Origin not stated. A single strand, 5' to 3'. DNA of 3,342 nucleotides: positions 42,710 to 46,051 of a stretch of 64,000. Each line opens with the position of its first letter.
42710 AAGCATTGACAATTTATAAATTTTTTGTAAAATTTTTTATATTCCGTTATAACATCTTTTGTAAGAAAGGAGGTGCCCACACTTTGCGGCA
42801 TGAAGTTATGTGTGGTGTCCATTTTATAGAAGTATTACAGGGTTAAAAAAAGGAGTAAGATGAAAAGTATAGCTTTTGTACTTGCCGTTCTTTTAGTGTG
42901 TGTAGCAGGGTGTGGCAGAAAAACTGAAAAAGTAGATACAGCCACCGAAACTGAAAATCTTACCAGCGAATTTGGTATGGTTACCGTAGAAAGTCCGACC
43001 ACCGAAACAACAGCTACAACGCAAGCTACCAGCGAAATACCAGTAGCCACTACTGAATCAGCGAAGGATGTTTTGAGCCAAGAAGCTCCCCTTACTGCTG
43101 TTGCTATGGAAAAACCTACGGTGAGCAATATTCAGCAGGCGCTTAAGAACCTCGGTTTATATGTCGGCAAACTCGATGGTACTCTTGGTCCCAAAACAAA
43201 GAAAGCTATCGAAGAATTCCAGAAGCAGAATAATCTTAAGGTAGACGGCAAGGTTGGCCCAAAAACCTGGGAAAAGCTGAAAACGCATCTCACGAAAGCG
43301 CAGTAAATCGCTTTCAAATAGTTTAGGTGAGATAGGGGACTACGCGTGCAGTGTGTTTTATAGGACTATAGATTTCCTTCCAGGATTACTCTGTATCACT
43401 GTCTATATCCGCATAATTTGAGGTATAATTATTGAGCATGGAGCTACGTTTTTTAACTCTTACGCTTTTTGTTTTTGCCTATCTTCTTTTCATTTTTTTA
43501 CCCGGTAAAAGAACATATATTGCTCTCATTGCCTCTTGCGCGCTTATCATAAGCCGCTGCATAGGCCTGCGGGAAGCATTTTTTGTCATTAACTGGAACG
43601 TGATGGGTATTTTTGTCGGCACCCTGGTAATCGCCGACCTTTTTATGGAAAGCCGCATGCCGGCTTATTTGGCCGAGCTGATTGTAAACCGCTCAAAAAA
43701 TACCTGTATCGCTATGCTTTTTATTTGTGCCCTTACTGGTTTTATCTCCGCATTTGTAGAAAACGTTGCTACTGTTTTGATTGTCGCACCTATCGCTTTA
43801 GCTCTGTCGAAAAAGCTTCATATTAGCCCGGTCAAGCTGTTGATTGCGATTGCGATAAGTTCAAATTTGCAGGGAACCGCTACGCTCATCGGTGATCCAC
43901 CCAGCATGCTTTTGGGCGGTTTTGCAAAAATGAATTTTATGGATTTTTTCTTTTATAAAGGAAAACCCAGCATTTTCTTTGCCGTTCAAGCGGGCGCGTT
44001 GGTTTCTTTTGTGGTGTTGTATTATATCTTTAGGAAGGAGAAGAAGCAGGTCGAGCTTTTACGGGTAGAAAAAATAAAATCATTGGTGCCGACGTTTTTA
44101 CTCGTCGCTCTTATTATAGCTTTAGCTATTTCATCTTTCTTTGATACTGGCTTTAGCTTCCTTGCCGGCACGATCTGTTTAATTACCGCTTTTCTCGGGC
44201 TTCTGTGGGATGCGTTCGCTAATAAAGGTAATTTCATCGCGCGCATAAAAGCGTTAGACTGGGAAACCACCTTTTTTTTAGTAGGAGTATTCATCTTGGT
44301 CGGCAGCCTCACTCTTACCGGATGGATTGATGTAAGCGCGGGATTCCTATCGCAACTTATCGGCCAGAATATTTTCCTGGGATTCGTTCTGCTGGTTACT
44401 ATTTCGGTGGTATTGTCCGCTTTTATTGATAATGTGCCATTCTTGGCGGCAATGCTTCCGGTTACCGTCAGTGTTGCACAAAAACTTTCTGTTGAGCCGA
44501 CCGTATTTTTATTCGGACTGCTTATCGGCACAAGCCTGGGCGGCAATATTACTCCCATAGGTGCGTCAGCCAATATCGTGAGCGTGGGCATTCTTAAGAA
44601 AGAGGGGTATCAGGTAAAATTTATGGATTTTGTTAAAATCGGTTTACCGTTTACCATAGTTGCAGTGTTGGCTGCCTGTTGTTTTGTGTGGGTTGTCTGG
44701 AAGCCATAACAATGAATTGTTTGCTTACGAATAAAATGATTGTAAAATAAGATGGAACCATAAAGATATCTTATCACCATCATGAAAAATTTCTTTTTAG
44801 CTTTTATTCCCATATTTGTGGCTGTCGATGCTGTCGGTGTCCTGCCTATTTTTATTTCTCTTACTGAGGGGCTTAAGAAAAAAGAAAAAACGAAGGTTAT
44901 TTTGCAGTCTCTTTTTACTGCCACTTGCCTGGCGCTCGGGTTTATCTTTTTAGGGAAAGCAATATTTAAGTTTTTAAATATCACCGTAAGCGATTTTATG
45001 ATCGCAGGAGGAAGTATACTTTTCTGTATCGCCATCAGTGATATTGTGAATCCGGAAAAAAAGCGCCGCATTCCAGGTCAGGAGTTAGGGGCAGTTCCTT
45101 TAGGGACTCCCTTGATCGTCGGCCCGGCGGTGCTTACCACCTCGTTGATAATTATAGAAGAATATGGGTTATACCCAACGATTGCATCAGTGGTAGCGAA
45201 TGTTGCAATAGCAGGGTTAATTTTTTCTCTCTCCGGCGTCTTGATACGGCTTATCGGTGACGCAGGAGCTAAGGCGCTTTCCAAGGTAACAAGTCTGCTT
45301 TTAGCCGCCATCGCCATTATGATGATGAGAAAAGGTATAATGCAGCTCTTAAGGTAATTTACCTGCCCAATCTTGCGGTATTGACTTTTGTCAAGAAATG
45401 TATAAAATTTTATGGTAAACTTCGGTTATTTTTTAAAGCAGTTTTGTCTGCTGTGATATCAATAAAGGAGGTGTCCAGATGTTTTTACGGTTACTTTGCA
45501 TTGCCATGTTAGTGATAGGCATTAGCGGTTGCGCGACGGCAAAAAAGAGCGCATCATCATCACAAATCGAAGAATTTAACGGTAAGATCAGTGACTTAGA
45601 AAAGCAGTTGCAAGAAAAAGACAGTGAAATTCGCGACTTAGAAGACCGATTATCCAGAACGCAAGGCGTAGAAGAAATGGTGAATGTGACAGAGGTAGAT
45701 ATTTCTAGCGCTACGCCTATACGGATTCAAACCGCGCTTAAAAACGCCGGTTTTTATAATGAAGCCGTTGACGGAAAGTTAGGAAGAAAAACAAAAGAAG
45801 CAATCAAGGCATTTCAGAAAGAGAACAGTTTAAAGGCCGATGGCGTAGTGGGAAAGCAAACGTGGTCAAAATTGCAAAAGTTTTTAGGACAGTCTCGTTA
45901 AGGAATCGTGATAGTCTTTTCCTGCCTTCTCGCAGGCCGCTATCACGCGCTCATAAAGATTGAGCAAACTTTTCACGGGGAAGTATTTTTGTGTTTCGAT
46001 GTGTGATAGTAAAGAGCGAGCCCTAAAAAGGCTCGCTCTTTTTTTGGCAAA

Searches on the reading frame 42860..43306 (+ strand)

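Call 36: search_protein_families(library=pfam, max_evalue=0.01, proteins=[window:42860-43306:+])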
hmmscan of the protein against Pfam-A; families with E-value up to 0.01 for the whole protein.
window:42860-43306:+ (148 aa): 4 families
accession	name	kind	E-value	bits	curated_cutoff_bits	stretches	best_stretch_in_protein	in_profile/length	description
PF01471.23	PG_binding_1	-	2.4e-20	72.9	23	1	86-140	3-57/57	Putative peptidoglycan binding domain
PF08823.16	PG_binding_2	-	1.9e-07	31.7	21.1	1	73-126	3-56/74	Putative peptidoglycan binding domain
PF09374.15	PG_binding_3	-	1.1e-05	26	24.6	0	123-141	14-32/76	Predicted Peptidoglycan domain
PF01456.22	Mucin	-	0.0035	17.8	34.7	1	7-92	14-108/143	Mucin-like glycoprotein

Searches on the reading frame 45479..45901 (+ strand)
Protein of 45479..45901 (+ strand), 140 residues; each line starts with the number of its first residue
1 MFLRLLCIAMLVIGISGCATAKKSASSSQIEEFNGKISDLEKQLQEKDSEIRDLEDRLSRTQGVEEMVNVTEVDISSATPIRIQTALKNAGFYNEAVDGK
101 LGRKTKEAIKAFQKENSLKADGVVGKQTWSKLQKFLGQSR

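Call 36: search_protein_families(library=pfam, max_evalue=0.01, proteins=[window:45479-45901:+])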
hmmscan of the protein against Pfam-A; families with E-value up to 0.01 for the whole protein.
window:45479-45901:+ (140 aa): 3 families
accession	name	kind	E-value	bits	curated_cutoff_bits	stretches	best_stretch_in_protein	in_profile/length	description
PF01471.23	PG_binding_1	-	2.8e-18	66.3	23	1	82-132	7-57/57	Putative peptidoglycan binding domain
PF08823.16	PG_binding_2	-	0.00088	19.9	21.1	1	82-135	20-73/74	Putative peptidoglycan binding domain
PF09374.15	PG_binding_3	-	0.0018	18.8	24.6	0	84-111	7-33/76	Predicted Peptidoglycan domain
